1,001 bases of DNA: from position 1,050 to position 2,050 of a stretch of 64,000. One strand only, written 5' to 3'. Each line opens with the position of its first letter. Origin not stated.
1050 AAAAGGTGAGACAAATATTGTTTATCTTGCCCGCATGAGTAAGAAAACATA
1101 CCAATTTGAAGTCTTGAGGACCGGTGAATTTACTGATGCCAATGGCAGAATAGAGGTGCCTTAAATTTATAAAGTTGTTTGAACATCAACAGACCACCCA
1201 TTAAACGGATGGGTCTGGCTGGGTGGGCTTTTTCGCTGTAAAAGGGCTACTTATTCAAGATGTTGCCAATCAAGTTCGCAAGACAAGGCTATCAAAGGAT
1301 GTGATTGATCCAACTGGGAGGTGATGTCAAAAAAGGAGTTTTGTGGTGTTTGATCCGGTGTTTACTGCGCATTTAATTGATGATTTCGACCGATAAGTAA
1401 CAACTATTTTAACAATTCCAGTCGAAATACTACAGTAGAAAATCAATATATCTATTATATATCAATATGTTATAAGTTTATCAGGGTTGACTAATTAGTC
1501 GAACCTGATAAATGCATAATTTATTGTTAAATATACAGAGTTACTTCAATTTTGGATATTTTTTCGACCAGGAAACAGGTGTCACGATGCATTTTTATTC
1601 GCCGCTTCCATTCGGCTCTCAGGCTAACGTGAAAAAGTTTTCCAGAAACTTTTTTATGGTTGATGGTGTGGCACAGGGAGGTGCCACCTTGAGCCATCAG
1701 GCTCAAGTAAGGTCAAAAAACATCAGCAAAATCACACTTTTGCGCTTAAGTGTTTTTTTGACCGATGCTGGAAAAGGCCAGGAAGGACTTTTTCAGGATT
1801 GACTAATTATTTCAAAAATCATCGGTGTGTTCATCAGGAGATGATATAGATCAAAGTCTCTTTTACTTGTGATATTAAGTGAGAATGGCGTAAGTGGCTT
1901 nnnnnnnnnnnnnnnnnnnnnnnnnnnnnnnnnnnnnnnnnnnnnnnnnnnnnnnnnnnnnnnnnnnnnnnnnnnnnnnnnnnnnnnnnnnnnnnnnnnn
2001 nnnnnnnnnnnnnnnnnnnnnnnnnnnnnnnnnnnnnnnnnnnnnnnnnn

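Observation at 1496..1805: Apparently undescribed ~305-bp TA-flanked MITE family with at least 7 copies or relics in 64 kb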

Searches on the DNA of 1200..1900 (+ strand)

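Call 33: search_dna_similar(query=window:1490-1812:+, collection=plasmids, mode=distant, max_evalue=1)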
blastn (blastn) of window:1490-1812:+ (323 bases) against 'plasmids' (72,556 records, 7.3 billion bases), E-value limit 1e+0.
No match.

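Call 70: search_rna_families(source=window, start=1200, end=1900, threshold=evalue, max_evalue=1)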
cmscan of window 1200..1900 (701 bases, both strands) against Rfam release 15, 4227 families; matches with E-value up to 1: 3.
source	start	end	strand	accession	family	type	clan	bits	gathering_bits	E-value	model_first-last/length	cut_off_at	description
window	1682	1794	+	RF03000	LOOT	Gene; sRNA;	-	20.7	46.4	0.15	1-121/121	no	LOOT RNA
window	1464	1525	+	RF03664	MIR6288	Gene; miRNA;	-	19.7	74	0.42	1-92/92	no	MIR6288 microRNA precursor family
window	1455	1535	+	RF04097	MIR2630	Gene; miRNA;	-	17.3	144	0.72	1-229/229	no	MIR2630 microRNA precursor family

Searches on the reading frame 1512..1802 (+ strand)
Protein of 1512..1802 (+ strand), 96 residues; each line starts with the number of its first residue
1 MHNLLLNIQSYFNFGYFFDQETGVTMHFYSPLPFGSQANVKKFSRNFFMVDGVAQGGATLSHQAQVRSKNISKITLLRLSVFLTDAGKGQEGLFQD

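Call 24: search_protein_families(library=pfam, proteins=[window:1512-1802:+])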
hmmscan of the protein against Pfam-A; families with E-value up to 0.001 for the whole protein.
window:1512-1802:+ (96 aa): 0 families

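Call 89: search_protein_representatives(protein=window:1512-1799:+)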
Query: 96 residues. Proteins with E-value up to 0.001 (for the whole library): 5; up to 1e-10: 4; up to 1e-30: 1. The best 5 are listed.
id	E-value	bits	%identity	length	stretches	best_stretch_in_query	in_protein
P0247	1.4e-53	195.0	95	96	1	1-96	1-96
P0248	9.8e-19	83.6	94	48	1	49-96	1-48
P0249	2.0e-18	82.7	88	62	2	1-29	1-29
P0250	4.9e-18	81.4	43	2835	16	48-82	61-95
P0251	5.4e-04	36.5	48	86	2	1-28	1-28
